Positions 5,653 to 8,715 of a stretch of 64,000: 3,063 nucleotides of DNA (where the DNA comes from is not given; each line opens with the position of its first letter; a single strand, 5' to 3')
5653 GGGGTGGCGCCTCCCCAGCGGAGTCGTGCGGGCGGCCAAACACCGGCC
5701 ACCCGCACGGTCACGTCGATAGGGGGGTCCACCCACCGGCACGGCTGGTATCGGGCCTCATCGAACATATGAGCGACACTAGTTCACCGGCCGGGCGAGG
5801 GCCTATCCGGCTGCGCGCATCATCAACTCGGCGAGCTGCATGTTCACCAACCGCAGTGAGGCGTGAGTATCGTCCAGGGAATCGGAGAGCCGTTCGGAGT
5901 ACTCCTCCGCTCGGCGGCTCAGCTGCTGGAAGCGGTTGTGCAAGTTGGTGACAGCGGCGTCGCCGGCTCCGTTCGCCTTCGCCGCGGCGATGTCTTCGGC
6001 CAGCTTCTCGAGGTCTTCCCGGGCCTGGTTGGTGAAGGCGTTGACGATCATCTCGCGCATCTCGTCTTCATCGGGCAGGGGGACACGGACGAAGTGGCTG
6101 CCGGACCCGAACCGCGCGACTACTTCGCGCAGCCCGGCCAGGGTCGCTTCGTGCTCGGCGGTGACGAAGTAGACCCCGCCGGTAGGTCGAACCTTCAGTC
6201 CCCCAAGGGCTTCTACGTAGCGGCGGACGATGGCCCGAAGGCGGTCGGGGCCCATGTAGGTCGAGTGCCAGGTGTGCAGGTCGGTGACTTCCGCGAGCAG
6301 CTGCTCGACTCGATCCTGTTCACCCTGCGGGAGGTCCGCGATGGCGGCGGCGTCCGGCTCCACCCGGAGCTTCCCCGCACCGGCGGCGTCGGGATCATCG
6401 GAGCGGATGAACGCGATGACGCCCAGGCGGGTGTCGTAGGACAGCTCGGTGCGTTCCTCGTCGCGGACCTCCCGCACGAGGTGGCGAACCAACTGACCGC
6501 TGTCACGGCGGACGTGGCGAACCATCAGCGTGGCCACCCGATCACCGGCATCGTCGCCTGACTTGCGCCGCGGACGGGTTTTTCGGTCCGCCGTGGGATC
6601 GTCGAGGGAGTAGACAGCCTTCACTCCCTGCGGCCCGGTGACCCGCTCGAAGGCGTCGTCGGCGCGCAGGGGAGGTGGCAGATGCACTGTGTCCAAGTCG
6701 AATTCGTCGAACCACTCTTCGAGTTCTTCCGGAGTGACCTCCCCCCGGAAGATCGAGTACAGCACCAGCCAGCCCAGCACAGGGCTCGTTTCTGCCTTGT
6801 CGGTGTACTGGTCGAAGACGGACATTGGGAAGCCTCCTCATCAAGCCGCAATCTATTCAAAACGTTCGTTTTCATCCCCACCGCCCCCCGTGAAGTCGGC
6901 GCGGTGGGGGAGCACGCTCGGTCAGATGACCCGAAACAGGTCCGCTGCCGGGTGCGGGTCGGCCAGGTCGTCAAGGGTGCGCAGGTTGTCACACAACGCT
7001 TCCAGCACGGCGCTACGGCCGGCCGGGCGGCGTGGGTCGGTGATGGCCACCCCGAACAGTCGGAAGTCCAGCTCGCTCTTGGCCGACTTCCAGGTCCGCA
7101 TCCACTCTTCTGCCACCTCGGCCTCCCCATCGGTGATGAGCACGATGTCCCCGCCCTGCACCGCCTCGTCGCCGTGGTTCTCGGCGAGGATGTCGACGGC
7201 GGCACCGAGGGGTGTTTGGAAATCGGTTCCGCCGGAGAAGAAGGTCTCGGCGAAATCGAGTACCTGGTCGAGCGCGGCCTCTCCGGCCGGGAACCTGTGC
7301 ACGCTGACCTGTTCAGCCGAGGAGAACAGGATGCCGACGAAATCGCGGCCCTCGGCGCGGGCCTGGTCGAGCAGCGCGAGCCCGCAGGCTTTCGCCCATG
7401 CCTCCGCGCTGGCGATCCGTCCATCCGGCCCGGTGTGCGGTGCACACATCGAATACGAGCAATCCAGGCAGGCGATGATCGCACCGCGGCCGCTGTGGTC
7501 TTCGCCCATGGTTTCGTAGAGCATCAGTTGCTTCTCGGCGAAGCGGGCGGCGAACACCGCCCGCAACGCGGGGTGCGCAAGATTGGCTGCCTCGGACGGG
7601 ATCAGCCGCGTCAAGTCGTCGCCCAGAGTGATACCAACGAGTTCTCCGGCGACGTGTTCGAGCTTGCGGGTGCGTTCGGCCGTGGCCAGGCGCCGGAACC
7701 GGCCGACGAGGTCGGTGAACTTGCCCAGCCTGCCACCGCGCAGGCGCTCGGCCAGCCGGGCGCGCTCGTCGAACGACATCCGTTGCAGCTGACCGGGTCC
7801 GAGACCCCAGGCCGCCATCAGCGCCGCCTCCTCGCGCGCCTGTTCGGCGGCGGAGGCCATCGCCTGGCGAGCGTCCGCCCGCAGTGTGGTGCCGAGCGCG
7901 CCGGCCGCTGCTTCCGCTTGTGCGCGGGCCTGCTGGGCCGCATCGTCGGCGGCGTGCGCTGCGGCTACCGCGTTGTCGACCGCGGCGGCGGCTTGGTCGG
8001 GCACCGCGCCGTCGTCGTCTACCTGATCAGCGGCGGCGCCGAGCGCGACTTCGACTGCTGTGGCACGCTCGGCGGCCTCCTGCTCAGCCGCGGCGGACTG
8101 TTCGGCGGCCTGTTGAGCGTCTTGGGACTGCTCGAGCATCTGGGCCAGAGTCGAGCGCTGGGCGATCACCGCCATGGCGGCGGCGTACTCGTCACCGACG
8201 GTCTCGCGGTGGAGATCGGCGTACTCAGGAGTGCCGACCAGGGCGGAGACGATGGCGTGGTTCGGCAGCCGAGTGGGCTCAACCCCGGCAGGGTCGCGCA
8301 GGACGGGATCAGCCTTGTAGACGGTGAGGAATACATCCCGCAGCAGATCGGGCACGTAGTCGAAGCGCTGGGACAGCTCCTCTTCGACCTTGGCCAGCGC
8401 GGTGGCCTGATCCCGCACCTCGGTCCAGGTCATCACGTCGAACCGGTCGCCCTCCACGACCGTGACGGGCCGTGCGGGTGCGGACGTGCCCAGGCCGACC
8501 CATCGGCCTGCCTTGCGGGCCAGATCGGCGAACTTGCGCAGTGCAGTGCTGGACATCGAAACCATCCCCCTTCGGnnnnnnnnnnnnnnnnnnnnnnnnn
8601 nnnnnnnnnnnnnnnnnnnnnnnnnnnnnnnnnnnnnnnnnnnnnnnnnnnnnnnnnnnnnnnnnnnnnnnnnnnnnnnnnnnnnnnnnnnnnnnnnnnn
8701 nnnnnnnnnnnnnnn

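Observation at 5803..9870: MoxR AAA+ / VWA / 340-aa partner triad with a paired palindromic operator: candidate NTP-dependent conflict (VMAP-type) system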

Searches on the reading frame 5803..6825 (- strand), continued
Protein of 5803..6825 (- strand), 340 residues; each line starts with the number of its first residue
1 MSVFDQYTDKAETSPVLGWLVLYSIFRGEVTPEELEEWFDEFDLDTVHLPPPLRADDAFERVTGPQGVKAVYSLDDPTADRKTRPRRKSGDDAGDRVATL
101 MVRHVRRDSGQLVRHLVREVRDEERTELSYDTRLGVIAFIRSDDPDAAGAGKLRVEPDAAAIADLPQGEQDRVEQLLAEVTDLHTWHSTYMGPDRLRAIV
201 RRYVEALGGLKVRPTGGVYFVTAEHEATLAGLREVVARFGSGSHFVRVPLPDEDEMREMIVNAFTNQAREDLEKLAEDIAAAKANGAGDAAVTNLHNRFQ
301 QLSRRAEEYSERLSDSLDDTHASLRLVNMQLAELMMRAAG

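Call 67: find_encoding_contigs(protein=P0151, flank=10000, max_places=3)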
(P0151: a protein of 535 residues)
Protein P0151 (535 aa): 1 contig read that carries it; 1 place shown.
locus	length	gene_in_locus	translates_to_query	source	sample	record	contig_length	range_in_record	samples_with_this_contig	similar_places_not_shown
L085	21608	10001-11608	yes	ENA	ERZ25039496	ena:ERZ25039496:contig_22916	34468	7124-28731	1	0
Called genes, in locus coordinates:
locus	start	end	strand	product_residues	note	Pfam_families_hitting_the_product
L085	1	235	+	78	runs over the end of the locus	-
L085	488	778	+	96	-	-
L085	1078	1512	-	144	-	-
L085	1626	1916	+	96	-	-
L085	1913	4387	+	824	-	PF02195:ParB_N (weak)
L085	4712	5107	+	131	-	-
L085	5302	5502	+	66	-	-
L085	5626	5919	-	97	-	-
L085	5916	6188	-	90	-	-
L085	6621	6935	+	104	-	-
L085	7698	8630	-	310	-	-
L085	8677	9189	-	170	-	PF17868:AAA_lid_8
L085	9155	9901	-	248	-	PF20030:bpMoxR, PF07728:AAA_5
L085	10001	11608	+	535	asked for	PF20529:DUF6744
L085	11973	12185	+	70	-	-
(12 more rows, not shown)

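Call 68: find_encoding_contigs(protein=P0175, flank=10000, max_places=3)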
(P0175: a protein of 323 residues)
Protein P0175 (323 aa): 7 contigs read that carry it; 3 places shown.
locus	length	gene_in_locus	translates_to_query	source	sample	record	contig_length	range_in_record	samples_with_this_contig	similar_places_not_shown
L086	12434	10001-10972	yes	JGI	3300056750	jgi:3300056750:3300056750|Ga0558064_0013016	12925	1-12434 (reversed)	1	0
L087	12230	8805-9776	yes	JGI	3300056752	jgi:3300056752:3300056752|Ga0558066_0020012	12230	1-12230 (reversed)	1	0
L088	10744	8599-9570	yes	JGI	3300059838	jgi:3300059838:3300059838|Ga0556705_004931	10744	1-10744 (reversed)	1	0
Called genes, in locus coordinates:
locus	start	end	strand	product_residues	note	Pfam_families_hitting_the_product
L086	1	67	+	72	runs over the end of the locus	-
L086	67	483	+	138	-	-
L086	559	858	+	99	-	-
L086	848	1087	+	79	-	-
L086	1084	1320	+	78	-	-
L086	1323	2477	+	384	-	PF20030:bpMoxR, PF07728:AAA_5, PF17868:AAA_lid_8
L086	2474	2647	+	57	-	-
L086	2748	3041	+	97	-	-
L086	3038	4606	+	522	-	PF00092:VWA, PF13519:VWA_2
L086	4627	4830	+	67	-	-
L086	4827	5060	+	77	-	-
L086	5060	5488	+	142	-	-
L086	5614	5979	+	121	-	-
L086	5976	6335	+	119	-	-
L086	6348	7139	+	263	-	PF02735:Ku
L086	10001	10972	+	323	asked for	PF20529:DUF6744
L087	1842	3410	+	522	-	PF00092:VWA, PF13519:VWA_2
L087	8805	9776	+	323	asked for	PF20529:DUF6744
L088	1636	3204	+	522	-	PF00092:VWA, PF13519:VWA_2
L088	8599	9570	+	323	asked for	PF20529:DUF6744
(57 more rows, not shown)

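Call 75: fold_search(model_id=the predicted structure, library=viral)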
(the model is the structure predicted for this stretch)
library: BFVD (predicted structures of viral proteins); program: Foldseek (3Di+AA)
matches with E <= 10: 659; with E <= 0.001: 4
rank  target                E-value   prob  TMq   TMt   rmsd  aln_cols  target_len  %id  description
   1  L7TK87                6.3e-17  1.00  0.59  0.54   8.0       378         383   17  Uncharacterized protein [Haloarcula vallismortis tailed virus 1]
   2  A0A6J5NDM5            2.9e-13  1.00  0.61  0.67   7.7       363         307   15  Uncharacterized protein [uncultured Caudovirales phage]
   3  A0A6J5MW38            4.7e-13  1.00  0.67  0.52   4.7       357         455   13  Uncharacterized protein [uncultured Caudovirales phage]
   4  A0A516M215            3.7e-12  1.00  0.55  0.65   5.8       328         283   15  (no name in the UniProt tables at hand)
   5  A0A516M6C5            4.0e-02  0.21  0.14  0.18  16.5       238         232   10  (no name in the UniProt tables at hand)
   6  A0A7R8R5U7            4.2e-02  0.18  0.13  0.09  18.6       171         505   13  Uncharacterized protein [Klebsiella phage vB_KvM-Eowyn]
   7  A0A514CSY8            7.2e-02  0.08  0.08  0.14  17.1       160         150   10  Uncharacterized protein [Achromobacter phage Motura]
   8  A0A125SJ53            8.5e-02  0.35  0.19  0.28  16.8       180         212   14  (no name in the UniProt tables at hand)
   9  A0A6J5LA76            9.1e-02  0.07  0.11  0.08  21.3       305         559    9  Uncharacterized protein [uncultured Caudovirales phage]
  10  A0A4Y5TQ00            9.6e-02  0.11  0.12  0.16  19.9       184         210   11  (no name in the UniProt tables at hand)
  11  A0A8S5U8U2            1.1e-01  0.13  0.07  0.15  14.0        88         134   14  Uncharacterized protein [Siphoviridae sp. ctnMR5]
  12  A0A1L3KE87            1.5e-01  0.07  0.10  0.05  21.6       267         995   15  (no name in the UniProt tables at hand)
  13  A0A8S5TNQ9            1.6e-01  0.63  0.17  0.24   6.9       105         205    8  Cro/C1-type HTH DNA-binding domain protein [Myoviridae sp. cted82]
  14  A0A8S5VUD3            1.6e-01  0.08  0.07  0.15  22.1       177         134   12  Uncharacterized protein [Ackermannviridae sp.]
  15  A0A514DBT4            1.7e-01  0.12  0.11  0.18  12.1       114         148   18  Uncharacterized protein [Leviviridae sp.]
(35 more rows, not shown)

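Call 80: find_related_loci(query=A1, collection=viral_contigs, flank=10000)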
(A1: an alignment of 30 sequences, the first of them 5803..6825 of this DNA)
Query A1 (340 aa) in viral_contigs; peptide patterns used: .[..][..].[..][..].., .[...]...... (x = any residue, [..] = any of these).
120 stretches matched a pattern, but none encodes a relative of the query by tblastn (E <= 1e-3).

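Call 83: find_related_loci(query=P0175, collection=viral_contigs, flank=10000)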
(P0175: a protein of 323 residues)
Query P0175 (323 aa) in viral_contigs; peptide patterns used: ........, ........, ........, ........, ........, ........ (x = any residue, [..] = any of these).
9 stretches matched a pattern, but none encodes a relative of the query by tblastn (E <= 1e-3).

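Call 84: find_related_loci(query=P0153, collection=viral_contigs, flank=10000)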
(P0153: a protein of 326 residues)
Query P0153 (326 aa) in viral_contigs; peptide patterns used: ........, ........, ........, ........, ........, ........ (x = any residue, [..] = any of these).
10 stretches matched a pattern, but none encodes a relative of the query by tblastn (E <= 1e-3).

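Call 90: search_protein_families(library=padloc, alignment_id=A3, max_evalue=1e-8)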
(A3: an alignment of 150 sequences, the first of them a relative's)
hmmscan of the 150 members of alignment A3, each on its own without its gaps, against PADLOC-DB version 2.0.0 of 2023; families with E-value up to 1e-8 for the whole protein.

A. member 1, L002:4280-5122:+ (280 aa): 0 families

B. families by the number of members that match (of 150 scanned): 38 families (the first 25 are shown)
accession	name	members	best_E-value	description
PDLC01737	TnsB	2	1.6e-34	TnsB_0_V-K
PDLC02510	BrxP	2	1.9e-14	BrxP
PDLC04138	mad6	1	8.9e-60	mads_6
PDLC04042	PD-T4-6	1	1.4e-51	-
PDLC04053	PD-T4-6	1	2.6e-50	-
PDLC04043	PD-T4-6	1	9.4e-43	-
PDLC04039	PD-T4-6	1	3.1e-41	-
PDLC04041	PD-T4-6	1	4.4e-40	-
PDLC04047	PD-T4-6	1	7.5e-40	-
PDLC04061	PD-T4-6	1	3.6e-37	-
PDLC04054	PD-T4-6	1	7.8e-37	-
PDLC04057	PD-T4-6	1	3e-36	-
PDLC04060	PD-T4-6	1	1.7e-35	-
PDLC01088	C3a189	1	6.2e-33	kinase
PDLC04048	PD-T4-6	1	6.5e-31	-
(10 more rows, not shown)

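Call 91: search_protein_families(library=padloc, alignment_id=A4, max_evalue=1e-8)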
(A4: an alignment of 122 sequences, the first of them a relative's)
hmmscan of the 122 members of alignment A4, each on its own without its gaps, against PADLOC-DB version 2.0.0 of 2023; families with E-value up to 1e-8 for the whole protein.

A. member 1, L052:5529-5960:- (143 aa): 0 families

B. families by the number of members that match (of 122 scanned): 11 families
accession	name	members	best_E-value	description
PDLC03877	NsnA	3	1.2e-23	-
PDLC04027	PD-T4-2_A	3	4.3e-13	-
PDLC02759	SspA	1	8e-134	SspA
PDLC02657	DndA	1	6.5e-133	DndA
PDLC01720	Csa3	1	2.8e-18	Csa3_1_CAS-I-II-III-IV-V-VI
PDLC02990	DarG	1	2.8e-16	-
PDLC01438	Csa3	1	7.2e-15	"CAS-I,CAS-II,CAS-III,CAS-IV,CAS-V,CAS-VI; associated_signaling"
PDLC04903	PDC-S09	1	3.8e-13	-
PDLC04907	PDC-S09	1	1.1e-11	-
PDLC04906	PDC-S09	1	4.8e-10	-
PDLC04902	PDC-S09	1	4.7e-09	-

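Call 93: search_protein_families(library=ncbifam, proteins=[window:5803-6825:-], max_evalue=0.001)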
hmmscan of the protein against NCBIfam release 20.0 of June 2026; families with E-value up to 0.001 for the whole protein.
window:5803-6825:- (340 aa): 0 families

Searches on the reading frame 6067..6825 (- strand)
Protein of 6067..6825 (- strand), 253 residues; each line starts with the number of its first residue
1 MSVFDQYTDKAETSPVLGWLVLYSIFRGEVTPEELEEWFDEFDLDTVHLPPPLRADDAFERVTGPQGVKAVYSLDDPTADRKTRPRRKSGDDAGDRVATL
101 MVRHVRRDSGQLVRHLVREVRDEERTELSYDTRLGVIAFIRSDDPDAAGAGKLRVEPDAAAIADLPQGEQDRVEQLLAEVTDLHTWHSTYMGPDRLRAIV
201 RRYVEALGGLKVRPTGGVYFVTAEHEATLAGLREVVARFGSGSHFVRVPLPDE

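Call 46: predict_structure(alignment_id=A2)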
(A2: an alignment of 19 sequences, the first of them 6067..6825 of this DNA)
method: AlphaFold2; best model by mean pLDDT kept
length: 253 residues; sequences in the alignment: 19
mean_pLDDT: 86.6   pTM: 0.79
mean pLDDT of the five models: 86.6, 86.4, 86.1, 84.6, 84.4
residues with pLDDT >= 90: 152; 70-90: 67; 50-70: 26; < 50: 8
segments of 3 or more residues with pLDDT < 50: 87-90
pLDDT, mean of each block of 10 residues (from residue 1): 57 66 84 96 95 94 93 84 52 75 94 96 79 92 89 97 94 96 95 91 92 84 92 94 88 60
secondary structure, 60 per line:
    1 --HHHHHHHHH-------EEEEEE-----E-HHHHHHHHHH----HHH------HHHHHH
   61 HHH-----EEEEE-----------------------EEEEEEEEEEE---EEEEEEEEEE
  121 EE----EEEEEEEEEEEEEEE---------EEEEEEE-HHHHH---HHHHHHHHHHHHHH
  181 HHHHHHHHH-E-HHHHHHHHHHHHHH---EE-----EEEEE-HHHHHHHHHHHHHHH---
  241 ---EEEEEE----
elements in order: H3-11 E19-24 H32-41 H55-63 E69-73 E97-107 E111-122 E127-141 E151-157 H159-163 H167-189 H193-206 E217-221 H223-237 E244-249

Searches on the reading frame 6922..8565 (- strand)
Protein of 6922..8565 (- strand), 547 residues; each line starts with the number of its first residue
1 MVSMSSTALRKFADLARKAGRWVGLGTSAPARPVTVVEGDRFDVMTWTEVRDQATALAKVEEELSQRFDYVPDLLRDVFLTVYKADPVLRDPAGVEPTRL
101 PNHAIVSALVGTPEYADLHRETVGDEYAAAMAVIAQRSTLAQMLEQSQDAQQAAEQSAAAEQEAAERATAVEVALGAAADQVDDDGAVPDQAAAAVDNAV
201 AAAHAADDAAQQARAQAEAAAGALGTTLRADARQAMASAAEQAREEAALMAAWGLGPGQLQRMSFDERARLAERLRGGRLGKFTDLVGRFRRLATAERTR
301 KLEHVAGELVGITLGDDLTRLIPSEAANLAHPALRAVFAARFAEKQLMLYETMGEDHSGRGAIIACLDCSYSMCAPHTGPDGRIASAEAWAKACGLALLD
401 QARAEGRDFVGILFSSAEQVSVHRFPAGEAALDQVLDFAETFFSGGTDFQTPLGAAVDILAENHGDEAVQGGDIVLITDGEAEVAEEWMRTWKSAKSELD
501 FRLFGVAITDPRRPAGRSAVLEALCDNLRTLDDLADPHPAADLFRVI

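Call 3: search_protein_families(library=pfam, proteins=[window:6922-8565:-], max_evalue=0.01)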
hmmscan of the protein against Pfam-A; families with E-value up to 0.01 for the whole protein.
window:6922-8565:- (547 aa): 0 families

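Call 6: search_protein_families(library=pfam, proteins=[window:6922-8565:-], max_evalue=10)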
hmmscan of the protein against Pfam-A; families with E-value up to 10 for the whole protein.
window:6922-8565:- (547 aa): 2 families
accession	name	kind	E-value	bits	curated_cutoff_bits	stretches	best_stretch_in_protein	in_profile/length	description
PF20687.2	CsoSCA_N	-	0.051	14.2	27.5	1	52-124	7-82/93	Carboxysome Shell Carbonic Anhydrase, N-terminal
PF06625.16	DUF1151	-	0.12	12.9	25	1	108-175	12-73/109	Protein of unknown function (DUF1151)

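Call 7: search_protein_families(library=padloc, proteins=[window:6922-8565:-], max_evalue=0.1)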
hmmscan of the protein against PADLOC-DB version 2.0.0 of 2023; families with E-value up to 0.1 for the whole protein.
window:6922-8565:- (547 aa): 0 families

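Call 8: search_protein_families(library=phrogs, proteins=[window:6922-8565:-], max_evalue=0.01)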
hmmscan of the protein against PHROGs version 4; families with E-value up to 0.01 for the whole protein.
window:6922-8565:- (547 aa): 1 family
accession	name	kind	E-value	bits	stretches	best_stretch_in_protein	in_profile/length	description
phrog_24053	-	unknown function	7.2e-50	171.2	1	41-546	25-511/515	-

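Call 57: search_solved_structures(query=window:6922-8565:-, max_evalue=1)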
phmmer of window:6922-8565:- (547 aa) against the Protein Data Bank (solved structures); distinct sequences matched with E-value up to 1: 0.

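Call 93: search_protein_families(library=ncbifam, proteins=[window:6922-8565:-], max_evalue=0.001)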
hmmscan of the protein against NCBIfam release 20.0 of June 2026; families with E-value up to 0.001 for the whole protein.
window:6922-8565:- (547 aa): 1 family
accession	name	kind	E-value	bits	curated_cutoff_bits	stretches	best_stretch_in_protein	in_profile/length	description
NF008230.0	PRK10997.1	equivalog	1.6e-20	73.8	500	1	296-510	243-457/487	ATPase RavA stimulator ViaA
